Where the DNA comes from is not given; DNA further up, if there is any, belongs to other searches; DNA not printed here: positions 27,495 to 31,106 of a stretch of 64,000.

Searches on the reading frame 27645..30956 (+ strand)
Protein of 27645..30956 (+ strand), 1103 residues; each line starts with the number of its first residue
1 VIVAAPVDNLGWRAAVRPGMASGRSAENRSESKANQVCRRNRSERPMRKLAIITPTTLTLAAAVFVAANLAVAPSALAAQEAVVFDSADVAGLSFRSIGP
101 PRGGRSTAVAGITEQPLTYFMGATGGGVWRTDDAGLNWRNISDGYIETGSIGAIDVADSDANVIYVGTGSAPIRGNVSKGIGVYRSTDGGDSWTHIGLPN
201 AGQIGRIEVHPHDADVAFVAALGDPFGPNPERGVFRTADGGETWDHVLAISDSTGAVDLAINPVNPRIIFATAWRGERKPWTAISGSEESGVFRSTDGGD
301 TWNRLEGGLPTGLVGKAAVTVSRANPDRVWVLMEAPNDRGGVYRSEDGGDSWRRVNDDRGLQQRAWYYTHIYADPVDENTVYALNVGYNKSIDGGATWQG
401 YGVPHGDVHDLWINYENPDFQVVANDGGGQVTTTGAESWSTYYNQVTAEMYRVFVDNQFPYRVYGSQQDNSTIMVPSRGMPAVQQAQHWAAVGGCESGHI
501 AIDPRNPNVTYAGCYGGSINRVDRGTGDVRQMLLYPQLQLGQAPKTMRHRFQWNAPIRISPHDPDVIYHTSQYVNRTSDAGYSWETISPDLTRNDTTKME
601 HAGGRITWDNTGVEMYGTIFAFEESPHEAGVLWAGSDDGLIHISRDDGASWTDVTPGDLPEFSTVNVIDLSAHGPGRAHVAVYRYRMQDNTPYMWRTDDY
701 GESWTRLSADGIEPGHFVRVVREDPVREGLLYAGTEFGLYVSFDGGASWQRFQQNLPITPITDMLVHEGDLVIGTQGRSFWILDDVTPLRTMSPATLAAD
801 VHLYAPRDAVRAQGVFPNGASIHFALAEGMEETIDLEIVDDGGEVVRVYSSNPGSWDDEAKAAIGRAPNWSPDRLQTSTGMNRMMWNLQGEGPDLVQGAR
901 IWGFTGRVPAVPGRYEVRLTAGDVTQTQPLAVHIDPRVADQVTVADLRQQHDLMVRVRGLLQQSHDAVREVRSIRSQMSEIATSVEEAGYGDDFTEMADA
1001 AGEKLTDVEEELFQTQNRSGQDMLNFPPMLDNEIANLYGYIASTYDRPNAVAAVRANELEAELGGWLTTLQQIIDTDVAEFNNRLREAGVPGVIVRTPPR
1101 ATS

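Call 90: search_protein_families(library=pfam, proteins=[window:27645-30956:+], max_evalue=0.00001)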
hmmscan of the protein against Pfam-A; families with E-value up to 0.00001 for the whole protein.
window:27645-30956:+ (1103 aa): 3 families
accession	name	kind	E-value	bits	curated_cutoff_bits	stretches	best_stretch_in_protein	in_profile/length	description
PF15902.12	Sortilin-Vps10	-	2.5e-26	92.9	33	1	183-306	3-113/446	Sortilin, neurotensin receptor 3,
PF02012.26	BNR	-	5.7e-09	35.1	27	0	740-751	1-12/12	BNR/Asp-box repeat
PF13088.12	BNR_2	-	1.3e-08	35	31.4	0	622-709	127-203/277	BNR repeat-like domain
